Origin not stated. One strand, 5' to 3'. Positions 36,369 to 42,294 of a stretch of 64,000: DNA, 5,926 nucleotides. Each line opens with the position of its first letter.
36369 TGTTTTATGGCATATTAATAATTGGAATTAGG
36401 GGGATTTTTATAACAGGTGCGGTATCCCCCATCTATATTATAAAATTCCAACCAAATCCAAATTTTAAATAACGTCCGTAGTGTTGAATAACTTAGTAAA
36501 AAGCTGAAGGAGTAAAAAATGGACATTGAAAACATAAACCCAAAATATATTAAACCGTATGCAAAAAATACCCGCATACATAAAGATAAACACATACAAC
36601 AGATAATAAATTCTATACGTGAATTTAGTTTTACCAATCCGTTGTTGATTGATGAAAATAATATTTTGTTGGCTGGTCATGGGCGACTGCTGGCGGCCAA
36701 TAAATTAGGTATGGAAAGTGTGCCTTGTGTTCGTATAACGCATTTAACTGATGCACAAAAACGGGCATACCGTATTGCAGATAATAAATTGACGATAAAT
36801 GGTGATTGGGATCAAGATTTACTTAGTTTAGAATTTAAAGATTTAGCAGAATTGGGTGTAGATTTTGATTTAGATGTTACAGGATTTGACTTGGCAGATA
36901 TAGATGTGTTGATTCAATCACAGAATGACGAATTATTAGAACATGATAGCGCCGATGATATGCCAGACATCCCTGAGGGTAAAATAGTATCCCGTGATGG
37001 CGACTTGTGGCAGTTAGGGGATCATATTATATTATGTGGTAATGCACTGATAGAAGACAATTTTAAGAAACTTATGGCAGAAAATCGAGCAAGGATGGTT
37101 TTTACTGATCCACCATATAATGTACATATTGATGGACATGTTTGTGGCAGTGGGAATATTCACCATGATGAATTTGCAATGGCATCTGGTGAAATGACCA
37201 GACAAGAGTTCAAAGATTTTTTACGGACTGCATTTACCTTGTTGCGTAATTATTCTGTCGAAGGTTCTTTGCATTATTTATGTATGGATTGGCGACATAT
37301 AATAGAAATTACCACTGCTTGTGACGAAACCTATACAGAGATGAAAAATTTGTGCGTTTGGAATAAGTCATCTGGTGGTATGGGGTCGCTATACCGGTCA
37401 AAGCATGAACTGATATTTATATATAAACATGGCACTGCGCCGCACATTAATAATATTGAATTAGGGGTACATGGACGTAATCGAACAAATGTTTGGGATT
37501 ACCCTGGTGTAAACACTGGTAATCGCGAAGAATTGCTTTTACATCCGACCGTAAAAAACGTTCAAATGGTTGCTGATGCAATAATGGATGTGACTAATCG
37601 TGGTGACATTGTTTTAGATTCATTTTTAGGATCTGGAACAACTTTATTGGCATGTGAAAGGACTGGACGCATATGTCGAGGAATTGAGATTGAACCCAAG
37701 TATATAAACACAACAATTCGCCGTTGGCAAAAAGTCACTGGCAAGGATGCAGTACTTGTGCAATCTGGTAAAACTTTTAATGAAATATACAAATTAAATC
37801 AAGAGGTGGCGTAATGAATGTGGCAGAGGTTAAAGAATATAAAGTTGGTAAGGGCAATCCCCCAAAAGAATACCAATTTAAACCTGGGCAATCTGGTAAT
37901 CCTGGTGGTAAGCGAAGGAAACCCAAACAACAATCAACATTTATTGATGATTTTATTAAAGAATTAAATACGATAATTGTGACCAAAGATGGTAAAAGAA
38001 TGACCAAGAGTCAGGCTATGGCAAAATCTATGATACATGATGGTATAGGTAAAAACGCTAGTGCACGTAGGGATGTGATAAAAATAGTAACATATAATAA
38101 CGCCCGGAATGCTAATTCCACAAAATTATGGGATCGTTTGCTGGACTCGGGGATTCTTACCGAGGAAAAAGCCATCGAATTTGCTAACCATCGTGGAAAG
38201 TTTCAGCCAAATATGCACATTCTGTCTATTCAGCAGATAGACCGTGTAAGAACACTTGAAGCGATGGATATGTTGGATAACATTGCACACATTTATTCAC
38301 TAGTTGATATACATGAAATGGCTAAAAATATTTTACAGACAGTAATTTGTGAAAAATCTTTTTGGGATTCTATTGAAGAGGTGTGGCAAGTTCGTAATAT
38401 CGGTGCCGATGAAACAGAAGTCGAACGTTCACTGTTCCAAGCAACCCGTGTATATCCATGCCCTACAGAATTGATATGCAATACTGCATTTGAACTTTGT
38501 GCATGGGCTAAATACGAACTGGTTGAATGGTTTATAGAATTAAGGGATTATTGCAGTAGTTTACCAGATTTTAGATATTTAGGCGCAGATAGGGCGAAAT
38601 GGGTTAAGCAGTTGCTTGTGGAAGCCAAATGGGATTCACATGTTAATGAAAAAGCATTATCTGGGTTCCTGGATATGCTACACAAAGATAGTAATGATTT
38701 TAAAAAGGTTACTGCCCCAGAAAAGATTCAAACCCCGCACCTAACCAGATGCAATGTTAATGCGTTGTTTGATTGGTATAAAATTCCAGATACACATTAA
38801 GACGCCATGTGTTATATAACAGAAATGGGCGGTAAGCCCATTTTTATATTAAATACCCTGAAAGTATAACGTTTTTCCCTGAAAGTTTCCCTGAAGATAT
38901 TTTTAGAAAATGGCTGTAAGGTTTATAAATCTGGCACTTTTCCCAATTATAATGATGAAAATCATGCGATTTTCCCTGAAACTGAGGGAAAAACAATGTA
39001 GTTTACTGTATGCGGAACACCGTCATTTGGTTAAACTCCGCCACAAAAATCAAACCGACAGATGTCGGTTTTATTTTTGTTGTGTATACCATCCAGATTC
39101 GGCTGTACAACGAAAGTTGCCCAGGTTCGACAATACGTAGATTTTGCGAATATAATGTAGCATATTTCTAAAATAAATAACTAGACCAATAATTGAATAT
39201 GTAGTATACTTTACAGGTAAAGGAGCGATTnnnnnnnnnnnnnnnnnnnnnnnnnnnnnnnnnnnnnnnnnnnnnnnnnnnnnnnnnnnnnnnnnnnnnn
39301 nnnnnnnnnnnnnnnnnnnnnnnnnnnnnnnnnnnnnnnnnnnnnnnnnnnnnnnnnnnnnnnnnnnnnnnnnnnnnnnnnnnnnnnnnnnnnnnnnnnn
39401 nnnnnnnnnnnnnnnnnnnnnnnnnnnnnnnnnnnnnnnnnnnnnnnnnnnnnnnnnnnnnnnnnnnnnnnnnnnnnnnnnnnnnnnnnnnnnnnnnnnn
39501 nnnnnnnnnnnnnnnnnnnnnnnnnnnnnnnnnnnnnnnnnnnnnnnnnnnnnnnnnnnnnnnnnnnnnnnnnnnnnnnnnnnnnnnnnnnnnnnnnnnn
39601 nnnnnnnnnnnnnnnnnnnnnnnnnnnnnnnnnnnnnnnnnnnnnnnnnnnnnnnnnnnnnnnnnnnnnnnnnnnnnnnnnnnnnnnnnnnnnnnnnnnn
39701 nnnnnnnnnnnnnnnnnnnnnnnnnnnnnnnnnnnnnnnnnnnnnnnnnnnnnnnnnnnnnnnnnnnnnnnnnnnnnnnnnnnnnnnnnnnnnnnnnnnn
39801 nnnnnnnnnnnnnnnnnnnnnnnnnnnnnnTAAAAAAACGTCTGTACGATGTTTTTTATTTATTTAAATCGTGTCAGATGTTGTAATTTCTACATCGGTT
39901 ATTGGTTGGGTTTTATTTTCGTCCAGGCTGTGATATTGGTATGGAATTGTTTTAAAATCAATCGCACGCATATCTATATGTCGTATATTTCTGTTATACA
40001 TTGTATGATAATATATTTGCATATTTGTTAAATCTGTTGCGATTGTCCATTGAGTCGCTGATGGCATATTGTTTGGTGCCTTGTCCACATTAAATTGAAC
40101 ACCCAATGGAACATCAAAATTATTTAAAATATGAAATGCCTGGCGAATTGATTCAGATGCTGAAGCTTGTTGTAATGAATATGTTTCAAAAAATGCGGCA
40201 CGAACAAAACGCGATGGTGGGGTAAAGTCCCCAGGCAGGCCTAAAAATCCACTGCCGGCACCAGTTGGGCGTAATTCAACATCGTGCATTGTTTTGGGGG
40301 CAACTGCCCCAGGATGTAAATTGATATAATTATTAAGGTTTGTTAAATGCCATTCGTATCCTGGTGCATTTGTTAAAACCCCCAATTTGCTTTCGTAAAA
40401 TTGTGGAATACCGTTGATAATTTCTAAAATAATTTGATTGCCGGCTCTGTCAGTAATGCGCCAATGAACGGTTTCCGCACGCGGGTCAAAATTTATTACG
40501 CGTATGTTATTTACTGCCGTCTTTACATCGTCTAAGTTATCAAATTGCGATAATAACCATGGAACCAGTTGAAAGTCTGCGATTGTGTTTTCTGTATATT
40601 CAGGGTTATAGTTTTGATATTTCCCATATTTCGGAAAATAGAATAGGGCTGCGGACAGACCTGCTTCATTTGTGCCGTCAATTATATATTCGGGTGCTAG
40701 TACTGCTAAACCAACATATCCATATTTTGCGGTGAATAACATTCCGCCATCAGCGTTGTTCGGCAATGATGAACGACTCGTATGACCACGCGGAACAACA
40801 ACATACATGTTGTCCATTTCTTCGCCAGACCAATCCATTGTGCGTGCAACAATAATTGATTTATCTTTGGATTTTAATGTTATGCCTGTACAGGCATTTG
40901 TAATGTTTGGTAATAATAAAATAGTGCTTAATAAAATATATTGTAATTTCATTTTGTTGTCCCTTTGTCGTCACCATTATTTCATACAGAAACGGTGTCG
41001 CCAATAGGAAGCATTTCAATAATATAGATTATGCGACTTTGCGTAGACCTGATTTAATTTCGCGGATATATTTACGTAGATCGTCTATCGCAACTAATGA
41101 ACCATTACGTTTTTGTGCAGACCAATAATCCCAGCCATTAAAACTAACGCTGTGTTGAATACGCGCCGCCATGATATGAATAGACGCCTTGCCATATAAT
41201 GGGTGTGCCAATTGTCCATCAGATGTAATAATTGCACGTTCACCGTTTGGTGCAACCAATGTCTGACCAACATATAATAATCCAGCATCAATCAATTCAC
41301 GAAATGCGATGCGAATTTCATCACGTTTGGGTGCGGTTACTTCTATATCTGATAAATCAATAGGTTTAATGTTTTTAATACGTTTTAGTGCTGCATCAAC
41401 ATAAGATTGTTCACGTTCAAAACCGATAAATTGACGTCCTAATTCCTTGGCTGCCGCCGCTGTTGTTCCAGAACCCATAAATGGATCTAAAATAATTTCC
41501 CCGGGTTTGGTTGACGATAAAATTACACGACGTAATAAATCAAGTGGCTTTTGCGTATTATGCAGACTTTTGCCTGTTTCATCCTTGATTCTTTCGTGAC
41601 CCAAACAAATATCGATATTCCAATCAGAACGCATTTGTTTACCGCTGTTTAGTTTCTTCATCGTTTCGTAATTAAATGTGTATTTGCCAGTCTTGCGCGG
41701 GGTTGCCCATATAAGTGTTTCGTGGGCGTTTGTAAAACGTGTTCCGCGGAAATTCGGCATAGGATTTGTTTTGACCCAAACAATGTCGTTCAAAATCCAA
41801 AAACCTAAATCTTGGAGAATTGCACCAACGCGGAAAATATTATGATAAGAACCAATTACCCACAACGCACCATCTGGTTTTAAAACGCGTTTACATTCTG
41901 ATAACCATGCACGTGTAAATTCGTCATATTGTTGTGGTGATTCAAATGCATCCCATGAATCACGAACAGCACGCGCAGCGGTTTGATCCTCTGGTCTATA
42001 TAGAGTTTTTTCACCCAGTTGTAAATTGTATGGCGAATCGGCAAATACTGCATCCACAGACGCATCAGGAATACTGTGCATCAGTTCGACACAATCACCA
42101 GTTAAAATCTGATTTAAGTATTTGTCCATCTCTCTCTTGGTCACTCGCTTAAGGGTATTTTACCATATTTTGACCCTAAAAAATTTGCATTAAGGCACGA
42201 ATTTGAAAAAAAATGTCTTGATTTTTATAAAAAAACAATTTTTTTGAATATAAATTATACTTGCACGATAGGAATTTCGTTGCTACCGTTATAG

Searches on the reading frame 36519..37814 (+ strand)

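Call 60: search_protein_families(library=pfam, proteins=[window:36519-37814:+], max_evalue=0.00001)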
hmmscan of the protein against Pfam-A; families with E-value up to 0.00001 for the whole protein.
window:36519-37814:+ (431 aa): 1 family
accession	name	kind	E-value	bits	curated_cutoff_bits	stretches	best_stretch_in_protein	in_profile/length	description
PF01555.25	N6_N4_Mtase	-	4.7e-29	102.3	26.7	1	192-399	2-219/221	DNA methylase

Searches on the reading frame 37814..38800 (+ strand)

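Call 60: search_protein_families(library=pfam, proteins=[window:37814-38800:+], max_evalue=0.00001)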
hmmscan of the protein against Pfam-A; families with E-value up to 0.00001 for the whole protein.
window:37814-38800:+ (328 aa): 1 family
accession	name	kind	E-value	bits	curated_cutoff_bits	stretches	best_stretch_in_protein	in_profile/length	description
PF18932.5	DUF5681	-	3.5e-13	50.3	27.5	1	19-92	2-72/77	Family of unknown function (DUF5681)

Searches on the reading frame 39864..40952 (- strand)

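Call 60: search_protein_families(library=pfam, proteins=[window:39864-40952:-], max_evalue=0.00001)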
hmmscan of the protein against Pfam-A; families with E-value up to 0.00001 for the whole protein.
window:39864-40952:- (362 aa): 1 family
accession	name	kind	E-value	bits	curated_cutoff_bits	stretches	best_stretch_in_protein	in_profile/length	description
PF02275.23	CBAH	-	5.4e-68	230.4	20.4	1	21-332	1-307/316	Linear amide C-N hydrolases, choloylglycine hydrolase family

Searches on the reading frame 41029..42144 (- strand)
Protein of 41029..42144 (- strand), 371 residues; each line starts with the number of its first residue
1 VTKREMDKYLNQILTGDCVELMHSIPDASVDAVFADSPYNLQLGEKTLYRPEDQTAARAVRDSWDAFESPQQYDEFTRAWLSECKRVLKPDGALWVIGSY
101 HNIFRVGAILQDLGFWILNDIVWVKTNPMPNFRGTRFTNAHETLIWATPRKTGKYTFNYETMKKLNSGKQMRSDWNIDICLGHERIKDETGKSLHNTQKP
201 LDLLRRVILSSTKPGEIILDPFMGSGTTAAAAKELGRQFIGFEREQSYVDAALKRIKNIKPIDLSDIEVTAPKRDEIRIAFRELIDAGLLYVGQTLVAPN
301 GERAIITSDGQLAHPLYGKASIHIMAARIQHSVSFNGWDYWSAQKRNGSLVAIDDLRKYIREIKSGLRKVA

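Call 60: search_protein_families(library=pfam, proteins=[window:41029-42144:-], max_evalue=0.00001)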
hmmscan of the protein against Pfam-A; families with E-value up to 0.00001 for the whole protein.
window:41029-42144:- (371 aa): 2 families
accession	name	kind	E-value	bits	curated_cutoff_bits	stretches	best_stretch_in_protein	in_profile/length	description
PF01555.25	N6_N4_Mtase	-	7.3e-66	222.7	26.7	1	30-253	1-220/221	DNA methylase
PF18755.6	RAMA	-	1.8e-08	34.7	35.2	1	269-358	9-99/107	Restriction Enzyme Adenine Methylase Associated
